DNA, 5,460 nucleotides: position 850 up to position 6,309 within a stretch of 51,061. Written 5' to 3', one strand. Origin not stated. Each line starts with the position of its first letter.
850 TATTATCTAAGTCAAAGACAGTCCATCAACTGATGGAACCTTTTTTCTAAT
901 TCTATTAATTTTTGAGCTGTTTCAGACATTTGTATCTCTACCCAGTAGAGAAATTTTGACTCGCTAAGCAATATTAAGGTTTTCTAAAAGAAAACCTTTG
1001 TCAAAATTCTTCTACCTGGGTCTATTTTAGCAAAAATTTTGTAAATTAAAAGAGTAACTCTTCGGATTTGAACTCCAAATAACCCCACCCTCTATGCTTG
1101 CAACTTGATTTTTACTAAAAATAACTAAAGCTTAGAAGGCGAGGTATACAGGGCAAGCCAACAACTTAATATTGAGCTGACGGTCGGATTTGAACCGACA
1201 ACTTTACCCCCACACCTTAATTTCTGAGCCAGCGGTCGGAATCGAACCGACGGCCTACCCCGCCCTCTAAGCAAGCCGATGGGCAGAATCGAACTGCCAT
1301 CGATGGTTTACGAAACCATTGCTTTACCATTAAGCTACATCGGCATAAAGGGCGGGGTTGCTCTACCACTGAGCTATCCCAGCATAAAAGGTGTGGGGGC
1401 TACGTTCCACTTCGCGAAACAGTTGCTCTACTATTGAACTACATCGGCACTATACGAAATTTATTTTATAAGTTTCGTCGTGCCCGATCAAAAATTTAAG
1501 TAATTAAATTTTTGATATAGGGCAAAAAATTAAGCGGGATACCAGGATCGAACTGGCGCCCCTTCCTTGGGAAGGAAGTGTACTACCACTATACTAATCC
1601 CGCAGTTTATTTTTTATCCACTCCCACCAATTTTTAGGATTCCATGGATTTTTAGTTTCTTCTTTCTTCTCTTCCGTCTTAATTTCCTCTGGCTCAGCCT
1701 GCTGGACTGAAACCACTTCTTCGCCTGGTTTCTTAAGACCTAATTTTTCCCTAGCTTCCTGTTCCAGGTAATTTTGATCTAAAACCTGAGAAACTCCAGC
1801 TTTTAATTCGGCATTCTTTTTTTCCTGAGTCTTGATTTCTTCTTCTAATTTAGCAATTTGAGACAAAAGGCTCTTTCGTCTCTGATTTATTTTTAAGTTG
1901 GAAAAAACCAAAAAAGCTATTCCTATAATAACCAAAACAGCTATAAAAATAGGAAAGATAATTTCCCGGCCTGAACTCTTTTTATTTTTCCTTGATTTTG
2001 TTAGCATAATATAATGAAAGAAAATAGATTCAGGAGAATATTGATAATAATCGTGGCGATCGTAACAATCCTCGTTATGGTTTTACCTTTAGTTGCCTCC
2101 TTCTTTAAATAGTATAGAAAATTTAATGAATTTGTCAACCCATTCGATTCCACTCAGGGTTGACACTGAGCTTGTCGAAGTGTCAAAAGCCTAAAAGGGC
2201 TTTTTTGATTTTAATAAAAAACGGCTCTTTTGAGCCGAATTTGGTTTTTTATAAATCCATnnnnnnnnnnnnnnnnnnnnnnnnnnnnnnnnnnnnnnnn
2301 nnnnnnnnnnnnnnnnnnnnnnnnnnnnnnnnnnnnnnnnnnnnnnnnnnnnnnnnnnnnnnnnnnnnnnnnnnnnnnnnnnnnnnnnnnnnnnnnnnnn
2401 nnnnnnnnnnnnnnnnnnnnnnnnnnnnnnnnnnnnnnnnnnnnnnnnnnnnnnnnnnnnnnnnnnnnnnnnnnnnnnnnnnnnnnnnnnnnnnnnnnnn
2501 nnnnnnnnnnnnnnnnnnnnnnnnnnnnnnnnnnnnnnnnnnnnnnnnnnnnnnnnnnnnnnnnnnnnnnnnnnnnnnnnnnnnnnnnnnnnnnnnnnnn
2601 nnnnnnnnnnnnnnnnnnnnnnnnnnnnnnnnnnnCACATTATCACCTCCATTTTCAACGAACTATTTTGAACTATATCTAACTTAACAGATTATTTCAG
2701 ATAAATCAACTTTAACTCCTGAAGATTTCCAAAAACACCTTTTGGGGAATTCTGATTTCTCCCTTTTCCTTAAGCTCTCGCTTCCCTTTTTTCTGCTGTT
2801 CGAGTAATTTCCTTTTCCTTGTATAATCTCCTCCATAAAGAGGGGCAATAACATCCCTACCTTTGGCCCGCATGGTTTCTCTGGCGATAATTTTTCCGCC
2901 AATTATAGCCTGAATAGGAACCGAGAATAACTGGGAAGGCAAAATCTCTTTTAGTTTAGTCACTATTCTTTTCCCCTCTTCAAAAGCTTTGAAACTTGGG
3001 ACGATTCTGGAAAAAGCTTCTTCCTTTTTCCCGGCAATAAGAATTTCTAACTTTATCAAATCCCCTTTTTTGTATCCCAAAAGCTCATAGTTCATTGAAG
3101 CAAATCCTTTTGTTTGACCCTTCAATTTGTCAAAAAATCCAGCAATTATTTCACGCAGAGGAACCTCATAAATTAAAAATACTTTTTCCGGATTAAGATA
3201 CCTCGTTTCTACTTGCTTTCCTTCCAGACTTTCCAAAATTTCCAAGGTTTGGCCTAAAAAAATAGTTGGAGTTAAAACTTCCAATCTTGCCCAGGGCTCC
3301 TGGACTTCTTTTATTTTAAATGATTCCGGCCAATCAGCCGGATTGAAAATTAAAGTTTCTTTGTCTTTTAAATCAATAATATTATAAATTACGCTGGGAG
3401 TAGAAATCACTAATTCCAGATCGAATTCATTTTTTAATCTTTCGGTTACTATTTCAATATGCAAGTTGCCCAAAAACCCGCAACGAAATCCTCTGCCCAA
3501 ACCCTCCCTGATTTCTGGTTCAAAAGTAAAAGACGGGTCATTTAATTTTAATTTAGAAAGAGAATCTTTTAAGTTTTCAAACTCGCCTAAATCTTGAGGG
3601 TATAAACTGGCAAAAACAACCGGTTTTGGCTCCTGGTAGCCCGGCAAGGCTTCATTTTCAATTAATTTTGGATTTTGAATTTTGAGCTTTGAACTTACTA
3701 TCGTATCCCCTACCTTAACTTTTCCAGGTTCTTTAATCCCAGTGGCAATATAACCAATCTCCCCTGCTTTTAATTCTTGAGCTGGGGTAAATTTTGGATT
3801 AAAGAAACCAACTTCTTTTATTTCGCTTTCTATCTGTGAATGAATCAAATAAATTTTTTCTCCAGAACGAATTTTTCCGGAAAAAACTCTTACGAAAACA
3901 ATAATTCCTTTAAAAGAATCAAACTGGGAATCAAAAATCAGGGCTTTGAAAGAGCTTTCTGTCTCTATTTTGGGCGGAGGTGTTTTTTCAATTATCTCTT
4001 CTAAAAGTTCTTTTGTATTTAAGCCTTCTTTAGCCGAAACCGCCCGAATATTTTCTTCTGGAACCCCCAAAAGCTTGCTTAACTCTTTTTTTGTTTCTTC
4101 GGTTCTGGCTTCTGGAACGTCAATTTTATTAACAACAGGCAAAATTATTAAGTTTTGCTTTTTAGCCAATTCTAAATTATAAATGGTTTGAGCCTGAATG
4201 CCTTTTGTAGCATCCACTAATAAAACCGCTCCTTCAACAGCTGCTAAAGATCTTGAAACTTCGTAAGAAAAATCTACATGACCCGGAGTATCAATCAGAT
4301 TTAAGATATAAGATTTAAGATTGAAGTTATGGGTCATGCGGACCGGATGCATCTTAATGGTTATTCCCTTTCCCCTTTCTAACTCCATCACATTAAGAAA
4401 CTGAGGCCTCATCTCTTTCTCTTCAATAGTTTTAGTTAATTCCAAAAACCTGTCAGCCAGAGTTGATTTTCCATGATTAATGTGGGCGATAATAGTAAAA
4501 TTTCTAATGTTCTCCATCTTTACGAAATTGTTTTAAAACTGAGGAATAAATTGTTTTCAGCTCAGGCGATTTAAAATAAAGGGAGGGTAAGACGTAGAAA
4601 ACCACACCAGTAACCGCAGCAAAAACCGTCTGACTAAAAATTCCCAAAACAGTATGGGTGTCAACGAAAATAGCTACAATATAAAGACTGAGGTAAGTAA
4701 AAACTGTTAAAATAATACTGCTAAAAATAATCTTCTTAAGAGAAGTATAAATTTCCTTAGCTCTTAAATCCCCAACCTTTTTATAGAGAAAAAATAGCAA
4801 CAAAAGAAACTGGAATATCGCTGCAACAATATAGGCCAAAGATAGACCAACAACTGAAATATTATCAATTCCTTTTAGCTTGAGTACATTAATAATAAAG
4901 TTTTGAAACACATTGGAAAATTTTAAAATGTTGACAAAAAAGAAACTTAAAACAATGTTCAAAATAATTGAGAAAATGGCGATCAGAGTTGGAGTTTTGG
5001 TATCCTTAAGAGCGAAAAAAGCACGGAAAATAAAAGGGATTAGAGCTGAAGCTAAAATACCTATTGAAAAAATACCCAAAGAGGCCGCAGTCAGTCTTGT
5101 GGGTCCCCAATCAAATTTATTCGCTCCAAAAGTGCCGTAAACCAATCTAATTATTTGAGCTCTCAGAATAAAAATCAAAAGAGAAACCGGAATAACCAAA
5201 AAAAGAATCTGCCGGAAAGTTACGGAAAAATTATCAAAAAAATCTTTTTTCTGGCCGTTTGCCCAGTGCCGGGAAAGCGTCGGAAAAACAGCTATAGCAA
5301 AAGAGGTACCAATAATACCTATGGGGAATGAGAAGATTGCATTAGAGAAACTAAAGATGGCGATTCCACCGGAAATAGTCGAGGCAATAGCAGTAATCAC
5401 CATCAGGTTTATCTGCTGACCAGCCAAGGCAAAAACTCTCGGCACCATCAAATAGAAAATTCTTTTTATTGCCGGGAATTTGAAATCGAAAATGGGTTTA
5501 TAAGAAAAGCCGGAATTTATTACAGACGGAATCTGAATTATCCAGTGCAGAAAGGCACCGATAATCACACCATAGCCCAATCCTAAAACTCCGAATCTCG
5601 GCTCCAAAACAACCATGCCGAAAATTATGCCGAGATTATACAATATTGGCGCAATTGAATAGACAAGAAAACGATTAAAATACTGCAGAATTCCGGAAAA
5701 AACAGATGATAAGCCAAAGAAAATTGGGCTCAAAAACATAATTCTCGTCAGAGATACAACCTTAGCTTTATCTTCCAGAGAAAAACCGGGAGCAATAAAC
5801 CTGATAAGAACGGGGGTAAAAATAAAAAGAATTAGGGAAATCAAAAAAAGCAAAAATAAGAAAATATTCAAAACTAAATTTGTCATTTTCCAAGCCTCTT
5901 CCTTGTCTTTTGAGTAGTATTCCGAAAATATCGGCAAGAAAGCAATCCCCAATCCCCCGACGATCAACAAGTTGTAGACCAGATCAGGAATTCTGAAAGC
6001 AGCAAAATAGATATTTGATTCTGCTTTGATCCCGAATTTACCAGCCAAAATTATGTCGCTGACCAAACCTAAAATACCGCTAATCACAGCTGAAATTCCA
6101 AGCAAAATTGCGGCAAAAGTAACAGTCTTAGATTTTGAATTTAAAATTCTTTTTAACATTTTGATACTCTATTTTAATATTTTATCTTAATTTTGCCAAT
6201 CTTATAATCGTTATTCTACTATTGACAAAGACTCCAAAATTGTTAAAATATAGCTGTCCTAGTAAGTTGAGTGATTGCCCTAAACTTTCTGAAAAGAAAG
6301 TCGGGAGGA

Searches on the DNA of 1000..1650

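Call 53: search_rna_families(source=window, start=1000, end=1650, threshold=evalue, max_evalue=1, show_alignments=0)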
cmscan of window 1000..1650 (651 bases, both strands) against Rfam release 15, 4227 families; matches with E-value up to 1: 6.
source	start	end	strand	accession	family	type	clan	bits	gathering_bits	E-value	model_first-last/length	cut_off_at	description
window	1274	1344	-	RF00005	tRNA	Gene; tRNA;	CL00001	73.4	29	3.7e-16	1-71/71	no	tRNA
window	1533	1603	-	RF00005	tRNA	Gene; tRNA;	CL00001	62.8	29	3.1e-13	1-71/71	no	tRNA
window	1501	1608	-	RF02435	SpF41_sRNA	Gene; sRNA;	-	30.1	52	0.011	1-105/105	no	Streptococcus sRNA SpF41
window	1174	1233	+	RF04354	Plastid-ycf2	Cis-reg;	-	22.8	65.7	0.034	1-75/75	no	Plastid-ycf2 5UTR RNA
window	1074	1150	-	RF03707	mir-1892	Gene; miRNA;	-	18.9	86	0.33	1-80/80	no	mir-1892 microRNA precursor family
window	1084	1143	-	RF00743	mir-308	Gene; miRNA;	-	18.9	60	0.34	1-63/63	no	mir-308 microRNA precursor family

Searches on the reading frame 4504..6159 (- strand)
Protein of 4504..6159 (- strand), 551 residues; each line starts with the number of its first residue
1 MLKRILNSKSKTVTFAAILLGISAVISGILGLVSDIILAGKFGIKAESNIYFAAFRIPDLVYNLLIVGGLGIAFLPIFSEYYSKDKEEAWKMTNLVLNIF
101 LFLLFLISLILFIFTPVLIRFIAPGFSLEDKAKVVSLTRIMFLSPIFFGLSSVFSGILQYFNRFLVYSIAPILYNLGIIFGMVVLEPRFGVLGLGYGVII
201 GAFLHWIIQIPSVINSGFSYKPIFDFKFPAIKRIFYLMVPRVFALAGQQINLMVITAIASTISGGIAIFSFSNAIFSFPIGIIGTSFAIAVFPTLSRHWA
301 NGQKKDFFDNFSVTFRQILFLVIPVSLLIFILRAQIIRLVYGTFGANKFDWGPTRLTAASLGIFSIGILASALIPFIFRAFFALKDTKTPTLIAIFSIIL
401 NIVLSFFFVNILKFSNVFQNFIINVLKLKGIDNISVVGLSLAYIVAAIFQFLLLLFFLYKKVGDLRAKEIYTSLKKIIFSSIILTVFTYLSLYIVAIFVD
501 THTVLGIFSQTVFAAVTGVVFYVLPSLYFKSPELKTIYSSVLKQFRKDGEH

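Call 14: search_protein_families(library=pfam, proteins=[window:4504-6159:-])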
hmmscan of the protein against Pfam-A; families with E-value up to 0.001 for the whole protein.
window:4504-6159:- (551 aa): 2 families
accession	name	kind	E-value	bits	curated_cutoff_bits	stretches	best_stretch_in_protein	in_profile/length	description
PF03023.19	MurJ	-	2.3e-86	290.7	27.4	1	39-495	2-437/451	Lipid II flippase MurJ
PF01554.23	MatE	-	5.3e-07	29.9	24.9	1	242-406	3-160/161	MatE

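Call 15: find_related_loci(query=window:4504-6159:-, collection=genome_contigs, flank=4000)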
Query window:4504-6159:- (551 aa) in genome_contigs; peptide patterns used: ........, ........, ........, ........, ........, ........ (x = any residue, [..] = any of these).
436 stretches matched a pattern; 44 encode a relative of the query (tblastn E <= 1e-3); 44 distinct loci.
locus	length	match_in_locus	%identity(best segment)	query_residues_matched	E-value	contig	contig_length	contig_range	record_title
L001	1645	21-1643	60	3-545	0e+0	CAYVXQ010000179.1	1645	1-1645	MAG TPA_asm: uncultured Candidatus Saccharibacteria bacterium isolate binchicken_co387_140 genome assembly, contig: NODE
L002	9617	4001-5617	58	8-547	0e+0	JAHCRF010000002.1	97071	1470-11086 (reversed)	MAG: Patescibacteria group bacterium isolate CR_Bin_039 NODE_2_length_97071_cov_18.284286, whole genome shotgun sequence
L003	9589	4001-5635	60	1-547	0e+0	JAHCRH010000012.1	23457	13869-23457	MAG: Patescibacteria group bacterium isolate CR_Bin_053 NODE_14_length_23457_cov_12.023952, whole genome shotgun sequenc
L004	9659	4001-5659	59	1-547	0e+0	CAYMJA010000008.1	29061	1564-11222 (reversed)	MAG TPA_asm: uncultured Candidatus Saccharibacteria bacterium isolate SRP214966_co5_52 genome assembly, contig: NODE_103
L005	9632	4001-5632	56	2-547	0e+0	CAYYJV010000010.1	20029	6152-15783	MAG TPA_asm: uncultured Candidatus Saccharibacteria bacterium isolate binchicken_co184_129 genome assembly, contig: NODE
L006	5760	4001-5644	61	1-548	0e+0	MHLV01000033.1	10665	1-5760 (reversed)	MAG: Candidatus Nealsonbacteria bacterium RBG_13_36_15 RBG_13_scaffold_7364, whole genome shotgun sequence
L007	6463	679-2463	53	1-548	0e+0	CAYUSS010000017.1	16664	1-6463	MAG TPA_asm: uncultured Candidatus Saccharibacteria bacterium isolate binchicken_co34_299 genome assembly, contig: NODE_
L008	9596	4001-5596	54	2-544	2e-180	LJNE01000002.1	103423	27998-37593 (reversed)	MAG: Parcubacteria bacterium DG_74_1 15830, whole genome shotgun sequence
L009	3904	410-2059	52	3-548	0e+0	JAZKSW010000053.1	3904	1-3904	MAG: Candidatus Paceibacterota bacterium isolate NA-5cm_bin.13 NODE_7062_length_3904_cov_5.219797, whole genome shotgun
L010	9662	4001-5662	52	1-546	1e-177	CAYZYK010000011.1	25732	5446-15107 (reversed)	MAG TPA_asm: uncultured Candidatus Saccharibacteria bacterium isolate binchicken_co17_276 genome assembly, contig: NODE_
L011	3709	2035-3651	53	1-541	6e-180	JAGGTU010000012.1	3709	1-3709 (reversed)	MAG: bacterium isolate AUK056 PB_MBMC_010_c_000000000031, whole genome shotgun sequence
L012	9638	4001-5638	50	1-548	5e-172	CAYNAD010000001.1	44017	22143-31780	MAG TPA_asm: uncultured Candidatus Saccharibacteria bacterium isolate binchicken_co243_97 genome assembly, contig: NODE_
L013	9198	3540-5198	52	1-551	2e-170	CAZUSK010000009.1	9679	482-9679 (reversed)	MAG TPA_asm: uncultured Candidatus Saccharibacteria bacterium isolate binchicken_co256_732 genome assembly, contig: NODE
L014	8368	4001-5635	49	1-544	2e-168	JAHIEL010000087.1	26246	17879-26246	MAG: Patescibacteria group bacterium isolate KR11_0.1_MetaG.mb.14 KR11_0.1_MetaG.mb.14_k141_1299260, whole genome shotgu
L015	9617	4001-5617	53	1-541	2e-167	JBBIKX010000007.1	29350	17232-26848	MAG: Candidatus Wildermuthbacteria bacterium isolate MTF170219_bin_196 NODE_1255_length_29350_cov_10.341116, whole genom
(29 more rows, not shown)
